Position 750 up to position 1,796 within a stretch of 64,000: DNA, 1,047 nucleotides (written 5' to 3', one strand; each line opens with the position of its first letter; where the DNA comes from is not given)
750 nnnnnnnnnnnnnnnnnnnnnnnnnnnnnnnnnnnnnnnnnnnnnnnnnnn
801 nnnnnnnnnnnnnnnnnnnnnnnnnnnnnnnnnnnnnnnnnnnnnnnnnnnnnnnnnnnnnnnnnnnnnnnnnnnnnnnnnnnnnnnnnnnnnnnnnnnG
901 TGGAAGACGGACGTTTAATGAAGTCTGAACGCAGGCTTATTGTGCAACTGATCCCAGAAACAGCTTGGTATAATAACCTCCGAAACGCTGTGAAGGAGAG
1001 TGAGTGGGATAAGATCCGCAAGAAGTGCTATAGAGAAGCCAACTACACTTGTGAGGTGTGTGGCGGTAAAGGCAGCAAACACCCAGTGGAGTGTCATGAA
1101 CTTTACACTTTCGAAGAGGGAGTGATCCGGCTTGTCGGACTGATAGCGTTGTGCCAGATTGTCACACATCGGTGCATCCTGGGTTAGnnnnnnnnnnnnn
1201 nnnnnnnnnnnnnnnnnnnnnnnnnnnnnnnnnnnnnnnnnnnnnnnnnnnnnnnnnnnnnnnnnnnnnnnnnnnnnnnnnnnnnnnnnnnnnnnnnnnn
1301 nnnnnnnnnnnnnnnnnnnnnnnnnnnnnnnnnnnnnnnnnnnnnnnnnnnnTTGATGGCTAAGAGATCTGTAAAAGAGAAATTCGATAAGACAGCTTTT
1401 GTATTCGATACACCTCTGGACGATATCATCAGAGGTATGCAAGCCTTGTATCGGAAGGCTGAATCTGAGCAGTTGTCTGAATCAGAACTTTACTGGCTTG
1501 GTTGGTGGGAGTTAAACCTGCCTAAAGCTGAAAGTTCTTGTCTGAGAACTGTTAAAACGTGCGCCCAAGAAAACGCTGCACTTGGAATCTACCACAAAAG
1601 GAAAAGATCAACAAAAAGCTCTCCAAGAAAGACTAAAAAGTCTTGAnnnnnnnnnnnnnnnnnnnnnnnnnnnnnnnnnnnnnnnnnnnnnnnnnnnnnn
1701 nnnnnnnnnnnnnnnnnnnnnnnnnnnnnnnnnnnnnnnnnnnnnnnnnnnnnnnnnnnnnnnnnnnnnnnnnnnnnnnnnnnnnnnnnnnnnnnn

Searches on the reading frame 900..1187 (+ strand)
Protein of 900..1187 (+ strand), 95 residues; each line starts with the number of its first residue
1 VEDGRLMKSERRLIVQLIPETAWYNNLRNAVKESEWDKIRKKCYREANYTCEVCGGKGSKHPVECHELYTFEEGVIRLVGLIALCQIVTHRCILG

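Call 4: search_protein_families(library=pfam, proteins=[window:900-1187:+], max_evalue=0.01)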
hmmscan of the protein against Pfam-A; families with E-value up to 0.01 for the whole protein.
window:900-1187:+ (95 aa): 0 families

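Call 5: search_protein_families(library=phrogs, proteins=[window:900-1187:+], max_evalue=0.01)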
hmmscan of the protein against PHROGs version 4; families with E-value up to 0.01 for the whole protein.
window:900-1187:+ (95 aa): 7 families
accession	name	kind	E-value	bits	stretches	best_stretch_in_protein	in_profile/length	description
phrog_5200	-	DNA, RNA and nucleotide metabolism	7.2e-40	137.5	1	10-86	2-78/154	HNH endonuclease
phrog_119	-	DNA, RNA and nucleotide metabolism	4.2e-08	33.4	1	19-86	174-248/443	HNH endonuclease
phrog_144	-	DNA, RNA and nucleotide metabolism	2e-05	25.3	1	31-60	67-95/175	HNH endonuclease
phrog_333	-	DNA, RNA and nucleotide metabolism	0.00011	23.3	1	21-59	6-43/138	HNH endonuclease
phrog_589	-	DNA, RNA and nucleotide metabolism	0.00019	22.2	1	30-60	73-103/179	HNH endonuclease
phrog_8048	-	DNA, RNA and nucleotide metabolism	0.0006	20.1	1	24-68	152-197/273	HNH endonuclease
phrog_8446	-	DNA, RNA and nucleotide metabolism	0.0069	17.1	1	34-64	126-156/211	HNH endonuclease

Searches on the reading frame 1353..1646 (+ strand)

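Call 4: search_protein_families(library=pfam, proteins=[window:1353-1646:+], max_evalue=0.01)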
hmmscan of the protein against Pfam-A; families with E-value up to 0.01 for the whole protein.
window:1353-1646:+ (97 aa): 0 families

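Call 5: search_protein_families(library=phrogs, proteins=[window:1353-1646:+], max_evalue=0.01)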
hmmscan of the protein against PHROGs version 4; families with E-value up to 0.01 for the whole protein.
window:1353-1646:+ (97 aa): 1 family
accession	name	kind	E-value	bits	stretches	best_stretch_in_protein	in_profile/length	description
phrog_6208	-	unknown function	5.5e-45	152.2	1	2-89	4-94/95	-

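Call 52: search_protein_families(library=ncbifam, proteins=[window:1353-1646:+], max_evalue=0.1)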
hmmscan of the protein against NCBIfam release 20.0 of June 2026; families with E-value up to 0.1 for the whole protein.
window:1353-1646:+ (97 aa): 0 families
